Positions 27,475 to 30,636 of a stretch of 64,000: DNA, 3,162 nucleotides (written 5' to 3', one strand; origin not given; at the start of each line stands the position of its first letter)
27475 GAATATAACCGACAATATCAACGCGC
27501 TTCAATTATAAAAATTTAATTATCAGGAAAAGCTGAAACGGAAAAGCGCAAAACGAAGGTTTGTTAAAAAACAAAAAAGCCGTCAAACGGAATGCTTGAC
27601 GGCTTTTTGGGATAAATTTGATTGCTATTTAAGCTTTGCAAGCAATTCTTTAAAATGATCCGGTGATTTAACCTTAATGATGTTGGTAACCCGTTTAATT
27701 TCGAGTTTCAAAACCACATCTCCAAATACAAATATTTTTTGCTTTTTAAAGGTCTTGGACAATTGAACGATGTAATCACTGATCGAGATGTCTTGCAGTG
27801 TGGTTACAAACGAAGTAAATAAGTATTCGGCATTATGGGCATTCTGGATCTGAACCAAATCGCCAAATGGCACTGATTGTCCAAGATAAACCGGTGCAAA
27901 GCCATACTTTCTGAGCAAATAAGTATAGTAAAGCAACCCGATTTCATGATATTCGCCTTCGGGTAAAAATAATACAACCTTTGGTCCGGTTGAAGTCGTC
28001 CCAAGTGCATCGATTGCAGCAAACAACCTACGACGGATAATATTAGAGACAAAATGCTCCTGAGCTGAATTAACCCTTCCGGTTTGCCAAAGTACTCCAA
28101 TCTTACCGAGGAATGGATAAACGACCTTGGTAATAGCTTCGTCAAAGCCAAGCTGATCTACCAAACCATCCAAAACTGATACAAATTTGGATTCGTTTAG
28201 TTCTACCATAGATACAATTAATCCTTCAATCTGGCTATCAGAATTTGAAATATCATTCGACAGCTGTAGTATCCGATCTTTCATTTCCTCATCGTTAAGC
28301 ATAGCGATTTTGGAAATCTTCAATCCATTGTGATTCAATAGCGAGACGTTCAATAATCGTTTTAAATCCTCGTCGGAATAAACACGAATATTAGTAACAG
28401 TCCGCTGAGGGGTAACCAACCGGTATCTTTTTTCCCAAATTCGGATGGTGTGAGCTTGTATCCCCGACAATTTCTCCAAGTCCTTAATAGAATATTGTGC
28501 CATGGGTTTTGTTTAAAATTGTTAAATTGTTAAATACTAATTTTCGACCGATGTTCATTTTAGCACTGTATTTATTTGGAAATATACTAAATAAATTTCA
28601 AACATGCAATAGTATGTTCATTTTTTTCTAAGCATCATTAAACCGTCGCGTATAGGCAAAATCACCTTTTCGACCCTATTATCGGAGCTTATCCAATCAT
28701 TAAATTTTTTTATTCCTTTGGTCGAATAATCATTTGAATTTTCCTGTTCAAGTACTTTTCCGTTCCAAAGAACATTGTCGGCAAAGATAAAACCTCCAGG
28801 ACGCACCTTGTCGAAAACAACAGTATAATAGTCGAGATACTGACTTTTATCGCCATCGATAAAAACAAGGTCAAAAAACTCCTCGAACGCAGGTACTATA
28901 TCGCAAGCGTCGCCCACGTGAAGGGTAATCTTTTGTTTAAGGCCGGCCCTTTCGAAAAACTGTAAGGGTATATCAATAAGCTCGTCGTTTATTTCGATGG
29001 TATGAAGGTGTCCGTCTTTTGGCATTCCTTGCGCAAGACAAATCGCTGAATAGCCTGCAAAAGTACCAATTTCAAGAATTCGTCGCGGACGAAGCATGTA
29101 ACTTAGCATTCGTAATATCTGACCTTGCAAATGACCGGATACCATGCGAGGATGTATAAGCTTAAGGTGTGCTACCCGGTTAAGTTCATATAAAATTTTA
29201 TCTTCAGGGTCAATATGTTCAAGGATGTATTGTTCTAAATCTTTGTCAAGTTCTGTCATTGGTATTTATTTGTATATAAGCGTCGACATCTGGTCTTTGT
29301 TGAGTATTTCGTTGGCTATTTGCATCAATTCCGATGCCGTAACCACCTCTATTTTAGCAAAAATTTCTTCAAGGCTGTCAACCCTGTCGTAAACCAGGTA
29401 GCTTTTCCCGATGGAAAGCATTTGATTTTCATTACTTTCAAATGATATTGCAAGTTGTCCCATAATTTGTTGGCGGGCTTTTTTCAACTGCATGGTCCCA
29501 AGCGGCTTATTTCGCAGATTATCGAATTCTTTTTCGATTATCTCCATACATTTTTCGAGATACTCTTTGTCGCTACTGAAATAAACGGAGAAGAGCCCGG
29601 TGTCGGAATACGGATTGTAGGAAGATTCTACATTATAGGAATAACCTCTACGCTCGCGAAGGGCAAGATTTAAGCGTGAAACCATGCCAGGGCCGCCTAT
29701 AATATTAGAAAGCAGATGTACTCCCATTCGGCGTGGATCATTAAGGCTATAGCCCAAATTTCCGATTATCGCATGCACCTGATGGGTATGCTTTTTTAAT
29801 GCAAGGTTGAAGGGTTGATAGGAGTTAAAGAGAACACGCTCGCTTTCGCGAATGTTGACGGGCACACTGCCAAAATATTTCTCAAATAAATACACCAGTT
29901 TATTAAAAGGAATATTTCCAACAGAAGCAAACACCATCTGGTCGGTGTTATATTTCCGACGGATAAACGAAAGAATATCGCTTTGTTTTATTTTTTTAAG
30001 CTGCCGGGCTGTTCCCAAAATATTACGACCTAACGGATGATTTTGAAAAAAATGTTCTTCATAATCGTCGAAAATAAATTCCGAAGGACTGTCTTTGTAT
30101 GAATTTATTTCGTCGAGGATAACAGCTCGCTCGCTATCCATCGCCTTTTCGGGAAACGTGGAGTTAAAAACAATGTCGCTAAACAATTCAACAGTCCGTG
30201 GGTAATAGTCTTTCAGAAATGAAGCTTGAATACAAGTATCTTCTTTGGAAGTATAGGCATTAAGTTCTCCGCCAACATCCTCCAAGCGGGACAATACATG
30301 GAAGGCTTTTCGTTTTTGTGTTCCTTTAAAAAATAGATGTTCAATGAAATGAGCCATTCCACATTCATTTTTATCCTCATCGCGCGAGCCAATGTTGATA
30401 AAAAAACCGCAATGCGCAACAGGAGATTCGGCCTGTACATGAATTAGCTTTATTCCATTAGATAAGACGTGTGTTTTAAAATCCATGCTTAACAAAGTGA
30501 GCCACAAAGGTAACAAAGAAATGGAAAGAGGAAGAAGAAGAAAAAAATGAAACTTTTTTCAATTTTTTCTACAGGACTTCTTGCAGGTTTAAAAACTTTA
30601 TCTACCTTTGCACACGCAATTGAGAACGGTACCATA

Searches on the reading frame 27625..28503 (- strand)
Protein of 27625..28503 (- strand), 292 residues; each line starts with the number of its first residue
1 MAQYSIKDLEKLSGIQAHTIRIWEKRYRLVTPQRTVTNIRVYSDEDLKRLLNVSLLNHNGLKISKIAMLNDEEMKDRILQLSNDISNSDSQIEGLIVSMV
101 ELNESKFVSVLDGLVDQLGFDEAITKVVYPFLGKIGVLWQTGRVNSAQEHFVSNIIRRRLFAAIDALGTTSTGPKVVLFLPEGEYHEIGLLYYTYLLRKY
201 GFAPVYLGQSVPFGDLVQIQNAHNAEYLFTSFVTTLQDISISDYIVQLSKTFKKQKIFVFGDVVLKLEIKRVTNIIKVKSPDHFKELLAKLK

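Call 101: search_protein_families(library=pfam, proteins=[window:27625-28503:-], max_evalue=0.00001)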
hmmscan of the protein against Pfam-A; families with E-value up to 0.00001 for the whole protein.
window:27625-28503:- (292 aa): 3 families
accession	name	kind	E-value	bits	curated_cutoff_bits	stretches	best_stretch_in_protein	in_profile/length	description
PF13411.12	MerR_1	-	3.8e-15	56.2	21.6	1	4-69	1-65/69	MerR HTH family regulatory protein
PF02607.22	B12-binding_2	-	8.3e-09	36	23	1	92-160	2-70/74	B12 binding domain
PF00376.29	MerR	-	6.1e-08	32.8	28.2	1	5-42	1-38/38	MerR family regulatory protein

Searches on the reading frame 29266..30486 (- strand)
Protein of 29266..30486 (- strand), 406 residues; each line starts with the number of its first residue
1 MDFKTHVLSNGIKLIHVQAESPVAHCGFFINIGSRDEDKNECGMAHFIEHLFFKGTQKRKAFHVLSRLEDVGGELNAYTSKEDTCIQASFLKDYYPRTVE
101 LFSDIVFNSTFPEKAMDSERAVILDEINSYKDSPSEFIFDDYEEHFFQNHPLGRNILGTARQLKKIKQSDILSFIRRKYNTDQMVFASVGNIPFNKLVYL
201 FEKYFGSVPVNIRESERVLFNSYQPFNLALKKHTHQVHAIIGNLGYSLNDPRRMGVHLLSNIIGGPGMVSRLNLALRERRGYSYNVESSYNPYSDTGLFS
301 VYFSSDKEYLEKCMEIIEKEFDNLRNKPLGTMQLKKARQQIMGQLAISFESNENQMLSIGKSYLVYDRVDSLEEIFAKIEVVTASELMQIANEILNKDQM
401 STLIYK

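Call 101: search_protein_families(library=pfam, proteins=[window:29266-30486:-], max_evalue=0.00001)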
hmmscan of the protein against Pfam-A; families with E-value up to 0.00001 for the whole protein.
window:29266-30486:- (406 aa): 2 families
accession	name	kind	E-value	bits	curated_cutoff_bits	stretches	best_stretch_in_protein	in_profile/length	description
PF00675.25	Peptidase_M16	-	7e-38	130.3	22.3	1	20-159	9-148/149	Insulinase (Peptidase family M16)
PF05193.26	Peptidase_M16_C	-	1.5e-28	100.3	23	1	166-340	2-180/181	Peptidase M16 inactive domain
